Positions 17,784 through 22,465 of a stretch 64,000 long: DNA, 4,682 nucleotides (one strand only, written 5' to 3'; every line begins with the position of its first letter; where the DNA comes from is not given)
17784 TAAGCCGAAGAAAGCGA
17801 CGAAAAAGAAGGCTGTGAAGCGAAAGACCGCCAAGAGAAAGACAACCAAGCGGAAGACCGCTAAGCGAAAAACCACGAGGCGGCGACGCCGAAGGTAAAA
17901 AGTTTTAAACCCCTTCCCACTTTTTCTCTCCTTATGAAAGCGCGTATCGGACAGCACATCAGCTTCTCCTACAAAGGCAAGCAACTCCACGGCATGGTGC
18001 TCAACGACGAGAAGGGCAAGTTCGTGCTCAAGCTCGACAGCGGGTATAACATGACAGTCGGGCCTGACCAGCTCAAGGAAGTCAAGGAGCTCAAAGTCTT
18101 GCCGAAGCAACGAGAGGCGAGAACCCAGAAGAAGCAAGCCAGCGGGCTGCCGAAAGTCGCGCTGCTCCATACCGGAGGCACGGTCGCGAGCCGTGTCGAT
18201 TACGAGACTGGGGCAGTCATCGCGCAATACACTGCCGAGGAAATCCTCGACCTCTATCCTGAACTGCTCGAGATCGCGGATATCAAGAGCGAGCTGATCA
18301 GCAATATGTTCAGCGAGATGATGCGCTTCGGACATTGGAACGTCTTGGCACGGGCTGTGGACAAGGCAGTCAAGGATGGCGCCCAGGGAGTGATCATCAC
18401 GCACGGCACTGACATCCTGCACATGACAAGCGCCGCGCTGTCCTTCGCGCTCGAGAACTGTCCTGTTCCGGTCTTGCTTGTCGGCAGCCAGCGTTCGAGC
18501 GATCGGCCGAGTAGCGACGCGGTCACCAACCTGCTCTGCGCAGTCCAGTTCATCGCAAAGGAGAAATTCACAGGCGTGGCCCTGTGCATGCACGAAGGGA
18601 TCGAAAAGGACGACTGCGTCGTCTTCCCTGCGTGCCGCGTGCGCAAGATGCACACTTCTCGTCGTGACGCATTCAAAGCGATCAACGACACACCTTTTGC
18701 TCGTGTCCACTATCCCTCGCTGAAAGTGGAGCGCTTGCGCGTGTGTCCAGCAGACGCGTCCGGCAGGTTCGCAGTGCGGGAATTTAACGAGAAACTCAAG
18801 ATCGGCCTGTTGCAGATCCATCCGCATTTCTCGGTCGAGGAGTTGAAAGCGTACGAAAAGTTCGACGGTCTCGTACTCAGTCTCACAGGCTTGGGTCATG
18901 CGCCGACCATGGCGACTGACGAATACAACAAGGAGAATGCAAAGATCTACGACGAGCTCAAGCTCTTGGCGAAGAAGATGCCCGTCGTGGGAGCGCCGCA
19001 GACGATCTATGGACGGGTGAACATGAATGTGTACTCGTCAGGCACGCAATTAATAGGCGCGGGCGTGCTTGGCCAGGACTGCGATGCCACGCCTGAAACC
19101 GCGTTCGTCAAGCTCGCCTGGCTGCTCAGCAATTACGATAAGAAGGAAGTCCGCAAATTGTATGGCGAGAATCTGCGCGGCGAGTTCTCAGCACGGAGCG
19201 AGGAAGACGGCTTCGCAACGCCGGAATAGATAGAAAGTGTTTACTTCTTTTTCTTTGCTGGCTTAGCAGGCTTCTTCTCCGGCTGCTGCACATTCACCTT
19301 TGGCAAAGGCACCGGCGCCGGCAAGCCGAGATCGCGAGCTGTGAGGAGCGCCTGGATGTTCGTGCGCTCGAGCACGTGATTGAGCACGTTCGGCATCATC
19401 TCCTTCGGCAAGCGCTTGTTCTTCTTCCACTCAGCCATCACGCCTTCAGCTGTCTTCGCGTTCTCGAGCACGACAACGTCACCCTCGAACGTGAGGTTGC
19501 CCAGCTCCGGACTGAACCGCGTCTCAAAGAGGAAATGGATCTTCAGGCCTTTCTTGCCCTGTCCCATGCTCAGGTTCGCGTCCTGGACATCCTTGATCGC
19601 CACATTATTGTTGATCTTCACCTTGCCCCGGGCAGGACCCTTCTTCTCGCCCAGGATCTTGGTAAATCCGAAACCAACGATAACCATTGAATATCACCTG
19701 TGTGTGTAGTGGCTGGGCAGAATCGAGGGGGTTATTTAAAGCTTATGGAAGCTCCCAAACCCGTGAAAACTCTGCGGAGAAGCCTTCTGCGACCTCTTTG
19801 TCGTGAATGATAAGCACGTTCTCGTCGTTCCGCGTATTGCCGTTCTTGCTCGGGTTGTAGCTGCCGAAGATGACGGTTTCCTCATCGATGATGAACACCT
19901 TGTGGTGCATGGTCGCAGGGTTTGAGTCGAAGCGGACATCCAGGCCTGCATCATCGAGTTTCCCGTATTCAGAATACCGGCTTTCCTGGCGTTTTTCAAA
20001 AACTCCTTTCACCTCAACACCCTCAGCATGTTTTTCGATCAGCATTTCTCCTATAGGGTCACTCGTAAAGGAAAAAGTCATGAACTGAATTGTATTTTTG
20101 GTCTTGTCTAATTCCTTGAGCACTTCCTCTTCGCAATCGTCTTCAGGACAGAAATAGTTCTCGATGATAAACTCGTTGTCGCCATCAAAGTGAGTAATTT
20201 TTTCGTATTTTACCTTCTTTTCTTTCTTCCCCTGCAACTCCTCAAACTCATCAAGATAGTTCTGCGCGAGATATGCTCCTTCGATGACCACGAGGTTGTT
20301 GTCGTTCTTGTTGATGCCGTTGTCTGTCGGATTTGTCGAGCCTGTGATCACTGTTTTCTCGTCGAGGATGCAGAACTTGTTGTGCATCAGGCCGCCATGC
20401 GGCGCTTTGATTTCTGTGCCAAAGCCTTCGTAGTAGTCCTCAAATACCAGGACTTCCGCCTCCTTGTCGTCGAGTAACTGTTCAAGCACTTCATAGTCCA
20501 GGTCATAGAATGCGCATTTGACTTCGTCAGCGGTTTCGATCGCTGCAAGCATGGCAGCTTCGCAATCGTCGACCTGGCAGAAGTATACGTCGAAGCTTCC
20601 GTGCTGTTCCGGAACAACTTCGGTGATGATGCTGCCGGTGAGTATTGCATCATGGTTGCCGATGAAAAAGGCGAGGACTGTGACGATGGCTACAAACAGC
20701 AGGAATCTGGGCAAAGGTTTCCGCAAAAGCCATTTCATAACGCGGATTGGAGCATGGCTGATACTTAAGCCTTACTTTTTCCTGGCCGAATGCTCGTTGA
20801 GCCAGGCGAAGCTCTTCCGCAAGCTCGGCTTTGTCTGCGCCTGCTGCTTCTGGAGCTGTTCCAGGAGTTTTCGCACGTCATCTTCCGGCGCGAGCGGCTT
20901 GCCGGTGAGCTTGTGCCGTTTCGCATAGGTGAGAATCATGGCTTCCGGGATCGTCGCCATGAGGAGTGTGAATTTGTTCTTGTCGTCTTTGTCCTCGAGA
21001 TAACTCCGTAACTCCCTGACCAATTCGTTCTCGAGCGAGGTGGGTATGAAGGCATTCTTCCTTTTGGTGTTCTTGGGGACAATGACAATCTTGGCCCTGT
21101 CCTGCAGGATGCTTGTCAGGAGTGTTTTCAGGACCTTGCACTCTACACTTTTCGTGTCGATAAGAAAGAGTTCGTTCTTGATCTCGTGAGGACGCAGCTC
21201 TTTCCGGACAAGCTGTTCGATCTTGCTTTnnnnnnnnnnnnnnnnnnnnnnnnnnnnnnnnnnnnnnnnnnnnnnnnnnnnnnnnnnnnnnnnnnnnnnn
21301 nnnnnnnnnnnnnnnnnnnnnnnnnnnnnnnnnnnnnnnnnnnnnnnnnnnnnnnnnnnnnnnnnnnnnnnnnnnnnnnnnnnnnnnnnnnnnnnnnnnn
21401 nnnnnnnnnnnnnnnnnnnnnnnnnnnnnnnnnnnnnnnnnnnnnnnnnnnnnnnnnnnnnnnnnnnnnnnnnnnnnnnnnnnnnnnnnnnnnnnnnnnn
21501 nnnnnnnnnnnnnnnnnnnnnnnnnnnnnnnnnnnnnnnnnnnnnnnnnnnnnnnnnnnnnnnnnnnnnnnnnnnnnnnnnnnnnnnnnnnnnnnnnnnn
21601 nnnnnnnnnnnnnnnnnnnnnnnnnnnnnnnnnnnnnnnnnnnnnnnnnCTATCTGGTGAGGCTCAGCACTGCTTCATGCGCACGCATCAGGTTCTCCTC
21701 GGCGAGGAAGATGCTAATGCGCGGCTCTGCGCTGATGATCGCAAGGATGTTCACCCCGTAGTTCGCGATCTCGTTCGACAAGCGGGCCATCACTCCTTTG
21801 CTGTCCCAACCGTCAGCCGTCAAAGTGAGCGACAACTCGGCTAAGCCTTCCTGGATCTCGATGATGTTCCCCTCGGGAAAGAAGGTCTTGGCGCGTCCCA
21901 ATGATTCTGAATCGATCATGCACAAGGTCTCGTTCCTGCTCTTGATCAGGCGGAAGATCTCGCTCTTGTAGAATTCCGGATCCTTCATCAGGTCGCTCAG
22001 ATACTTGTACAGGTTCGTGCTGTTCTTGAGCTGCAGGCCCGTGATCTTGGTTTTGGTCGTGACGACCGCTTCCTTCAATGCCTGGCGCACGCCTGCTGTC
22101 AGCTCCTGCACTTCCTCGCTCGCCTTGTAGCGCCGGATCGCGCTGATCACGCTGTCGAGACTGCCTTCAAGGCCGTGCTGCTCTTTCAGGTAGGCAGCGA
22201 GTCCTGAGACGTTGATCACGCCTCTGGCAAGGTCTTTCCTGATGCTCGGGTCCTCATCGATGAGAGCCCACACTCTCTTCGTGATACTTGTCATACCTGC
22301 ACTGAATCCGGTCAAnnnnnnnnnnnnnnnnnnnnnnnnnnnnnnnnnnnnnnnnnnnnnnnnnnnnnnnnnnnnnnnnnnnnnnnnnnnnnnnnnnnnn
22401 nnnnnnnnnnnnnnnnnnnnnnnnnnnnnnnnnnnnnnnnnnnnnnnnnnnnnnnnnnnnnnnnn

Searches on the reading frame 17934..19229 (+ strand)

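Call 38: search_protein_families(library=pfam, proteins=[window:17934-19229:+], max_evalue=0.0001)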
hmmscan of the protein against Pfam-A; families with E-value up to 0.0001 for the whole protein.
window:17934-19229:+ (431 aa): 3 families
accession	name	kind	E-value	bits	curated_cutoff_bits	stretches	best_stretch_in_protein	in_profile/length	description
PF00710.25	Asparaginase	-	1.1e-55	188.6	22.5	1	74-265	1-187/193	Asparaginase, N-terminal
PF17763.6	Asparaginase_C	-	5.6e-17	62.2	34.6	1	289-408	1-112/114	Glutaminase/Asparaginase C-terminal domain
PF18195.6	GatD_N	-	7e-06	25.8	25.7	1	4-50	2-51/54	GatD N-terminal domain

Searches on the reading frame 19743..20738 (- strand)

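Call 12: search_protein_families(library=pfam, proteins=[window:19743-20738:-], max_evalue=0.01)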
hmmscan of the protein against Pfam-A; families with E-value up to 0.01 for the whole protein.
window:19743-20738:- (331 aa): 3 families
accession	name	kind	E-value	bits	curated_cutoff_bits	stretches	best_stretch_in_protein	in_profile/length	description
PF13091.12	PLDc_2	-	9.7e-42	142.4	27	2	207-328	2-132/132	PLD-like domain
PF00614.28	PLDc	-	1.9e-05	24.9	21.9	0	115-136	2-23/28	Phospholipase D Active site motif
PF07894.18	SACK1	-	0.00017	21.7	21.4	0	115-168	216-268/274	Scaffolding anchor of CK1 domain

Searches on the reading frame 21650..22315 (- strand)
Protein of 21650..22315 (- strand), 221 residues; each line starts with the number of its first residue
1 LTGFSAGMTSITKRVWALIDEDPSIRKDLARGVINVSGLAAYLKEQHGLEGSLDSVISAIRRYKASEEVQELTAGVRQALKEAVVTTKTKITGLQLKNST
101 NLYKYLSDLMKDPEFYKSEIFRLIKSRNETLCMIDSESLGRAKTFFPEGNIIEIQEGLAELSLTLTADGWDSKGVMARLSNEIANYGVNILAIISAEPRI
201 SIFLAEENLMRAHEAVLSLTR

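Call 12: search_protein_families(library=pfam, proteins=[window:21650-22315:-], max_evalue=0.01)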
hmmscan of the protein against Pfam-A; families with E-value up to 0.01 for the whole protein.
window:21650-22315:- (221 aa): 4 families
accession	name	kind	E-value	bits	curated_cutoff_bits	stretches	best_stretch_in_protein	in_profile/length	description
PF13840.12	ACT_7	-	9.5e-05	22.6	27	1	163-215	11-62/65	ACT domain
PF01842.31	ACT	-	0.00038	20.6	27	1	171-203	9-45/66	ACT domain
PF24367.1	DUF7523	-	0.00091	20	27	1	17-74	8-59/158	Family of unknown function (DUF7523)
PF22468.2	ACT_9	-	0.001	19.2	27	1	171-216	10-57/61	ACT domain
